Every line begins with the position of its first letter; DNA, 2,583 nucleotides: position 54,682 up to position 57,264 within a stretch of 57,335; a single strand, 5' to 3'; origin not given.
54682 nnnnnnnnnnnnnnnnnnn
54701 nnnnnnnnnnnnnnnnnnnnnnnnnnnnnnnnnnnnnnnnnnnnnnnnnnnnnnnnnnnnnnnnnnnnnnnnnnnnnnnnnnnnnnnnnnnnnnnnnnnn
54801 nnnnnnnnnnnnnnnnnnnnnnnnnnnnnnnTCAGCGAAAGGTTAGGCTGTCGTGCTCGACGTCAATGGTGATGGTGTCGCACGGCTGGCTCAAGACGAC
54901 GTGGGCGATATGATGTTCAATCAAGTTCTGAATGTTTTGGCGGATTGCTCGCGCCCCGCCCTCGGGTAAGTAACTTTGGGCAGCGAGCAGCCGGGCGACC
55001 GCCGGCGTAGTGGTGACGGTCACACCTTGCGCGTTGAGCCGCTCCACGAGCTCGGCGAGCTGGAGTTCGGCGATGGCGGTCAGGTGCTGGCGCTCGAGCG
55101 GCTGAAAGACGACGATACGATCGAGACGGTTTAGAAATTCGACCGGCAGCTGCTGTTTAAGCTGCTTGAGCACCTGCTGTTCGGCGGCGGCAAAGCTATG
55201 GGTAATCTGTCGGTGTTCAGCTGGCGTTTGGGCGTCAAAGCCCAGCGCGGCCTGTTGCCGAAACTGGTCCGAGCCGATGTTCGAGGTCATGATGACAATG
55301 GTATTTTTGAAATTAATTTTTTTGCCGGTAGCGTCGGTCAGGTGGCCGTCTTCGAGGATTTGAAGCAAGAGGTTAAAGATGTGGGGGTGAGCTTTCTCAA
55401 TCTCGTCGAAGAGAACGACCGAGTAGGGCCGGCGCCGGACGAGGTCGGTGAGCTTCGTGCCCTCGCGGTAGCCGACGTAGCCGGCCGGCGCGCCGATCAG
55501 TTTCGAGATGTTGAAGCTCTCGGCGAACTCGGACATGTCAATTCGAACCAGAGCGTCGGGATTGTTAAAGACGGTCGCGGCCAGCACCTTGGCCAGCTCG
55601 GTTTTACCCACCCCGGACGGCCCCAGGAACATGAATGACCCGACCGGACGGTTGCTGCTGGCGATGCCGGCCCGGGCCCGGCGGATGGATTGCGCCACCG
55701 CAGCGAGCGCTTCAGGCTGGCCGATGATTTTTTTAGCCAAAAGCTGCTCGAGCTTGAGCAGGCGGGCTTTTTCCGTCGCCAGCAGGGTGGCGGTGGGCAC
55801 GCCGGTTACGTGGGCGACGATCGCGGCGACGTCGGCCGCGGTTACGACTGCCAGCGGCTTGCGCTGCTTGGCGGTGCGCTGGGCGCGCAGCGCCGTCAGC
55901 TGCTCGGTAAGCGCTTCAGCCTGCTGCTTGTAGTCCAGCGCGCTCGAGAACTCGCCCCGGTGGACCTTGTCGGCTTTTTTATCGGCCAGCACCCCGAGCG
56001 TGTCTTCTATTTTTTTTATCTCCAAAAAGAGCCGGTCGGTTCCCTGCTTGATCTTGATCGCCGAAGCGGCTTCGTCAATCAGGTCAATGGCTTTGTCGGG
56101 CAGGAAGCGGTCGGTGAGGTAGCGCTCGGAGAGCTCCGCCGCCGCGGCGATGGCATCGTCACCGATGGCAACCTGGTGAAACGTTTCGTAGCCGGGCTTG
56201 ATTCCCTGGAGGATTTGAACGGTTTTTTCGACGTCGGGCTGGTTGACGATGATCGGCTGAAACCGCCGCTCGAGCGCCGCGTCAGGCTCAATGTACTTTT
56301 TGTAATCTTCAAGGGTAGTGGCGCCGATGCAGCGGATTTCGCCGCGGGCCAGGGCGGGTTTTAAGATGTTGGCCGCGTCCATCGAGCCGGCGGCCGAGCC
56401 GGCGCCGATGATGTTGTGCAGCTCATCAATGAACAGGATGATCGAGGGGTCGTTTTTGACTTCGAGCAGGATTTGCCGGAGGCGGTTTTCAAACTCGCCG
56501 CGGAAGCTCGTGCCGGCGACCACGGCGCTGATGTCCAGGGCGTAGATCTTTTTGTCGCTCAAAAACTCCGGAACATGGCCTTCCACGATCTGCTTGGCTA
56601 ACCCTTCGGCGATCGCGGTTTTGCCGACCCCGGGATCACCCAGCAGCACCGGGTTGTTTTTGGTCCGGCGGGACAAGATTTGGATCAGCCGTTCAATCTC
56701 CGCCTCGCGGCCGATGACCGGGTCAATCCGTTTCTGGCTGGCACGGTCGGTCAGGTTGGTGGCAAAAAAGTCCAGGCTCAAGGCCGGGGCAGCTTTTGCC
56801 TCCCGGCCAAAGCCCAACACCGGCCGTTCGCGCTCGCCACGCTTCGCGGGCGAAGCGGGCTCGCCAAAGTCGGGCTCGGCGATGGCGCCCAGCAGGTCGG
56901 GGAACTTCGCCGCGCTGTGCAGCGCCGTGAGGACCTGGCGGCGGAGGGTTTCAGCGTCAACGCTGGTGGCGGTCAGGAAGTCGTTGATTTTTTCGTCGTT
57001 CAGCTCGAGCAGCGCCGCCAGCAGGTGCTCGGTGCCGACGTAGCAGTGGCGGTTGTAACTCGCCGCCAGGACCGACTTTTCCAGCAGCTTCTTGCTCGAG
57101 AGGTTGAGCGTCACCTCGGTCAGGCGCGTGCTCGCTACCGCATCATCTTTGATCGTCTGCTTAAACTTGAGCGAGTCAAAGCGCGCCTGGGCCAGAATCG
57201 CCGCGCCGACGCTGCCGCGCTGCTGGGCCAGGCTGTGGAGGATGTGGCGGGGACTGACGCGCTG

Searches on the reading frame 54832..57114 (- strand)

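Call 45: search_protein_families(library=pfam, proteins=[window:54832-57114:-], max_evalue=0.0001)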
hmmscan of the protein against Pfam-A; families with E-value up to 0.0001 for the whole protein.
window:54832-57114:- (760 aa): 17 families
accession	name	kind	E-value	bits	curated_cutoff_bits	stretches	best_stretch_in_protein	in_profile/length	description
PF07724.20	AAA_2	-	1.5e-60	204.4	27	1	489-666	1-165/166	AAA domain (Cdc48 subfamily)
PF17871.7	AAA_lid_9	-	6.1e-29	100.4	22.8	1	295-395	2-100/104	AAA lid domain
PF00004.35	AAA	-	3.3e-24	86.3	21.2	2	156-289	2-127/131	ATPase family associated with various cellular activities (AAA)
PF07728.20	AAA_5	-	9e-16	58.6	22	1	494-623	2-134/139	AAA domain (dynein-related subfamily)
PF10431.15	ClpB_D2-small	-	3.9e-15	56.1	21.9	1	673-744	1-72/81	C-terminal, D2-small domain, of ClpB protein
PF13191.12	AAA_16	-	1.4e-09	39.1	32.6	1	133-188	2-59/167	AAA ATPase domain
PF13401.12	AAA_22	-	4e-09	37.3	27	0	493-589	7-110/130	AAA domain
PF00158.32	Sigma54_activat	-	4.5e-09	36.7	20.2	1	484-612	18-142/168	Sigma-54 interaction domain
PF20720.3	nSTAND3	-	1.5e-07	31.7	27.2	0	151-178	16-43/155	Novel STAND NTPase 3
PF05496.18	RuvB_N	-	1.3e-06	28.7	27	0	464-514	10-56/159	Holliday junction DNA helicase RuvB P-loop domain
PF01695.23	IstB_IS21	-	1.6e-06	28.2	24.1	0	141-179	81-120/238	IstB-like ATP binding protein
PF02861.25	Clp_N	-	2.8e-06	27.8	20.7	1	21-65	8-52/53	Clp amino terminal domain, pathogenicity island component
PF05621.17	TniB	-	6.4e-06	26.2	22.4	0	139-290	22-184/189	Bacterial TniB protein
PF00910.28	RNA_helicase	-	9.1e-06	26.6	21.5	0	495-612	2-104/105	RNA helicase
PF20030.5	bpMoxR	-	1.1e-05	25.1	27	0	133-185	14-63/205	MoxR domain in the MoxR-vWA-beta-propeller ternary systems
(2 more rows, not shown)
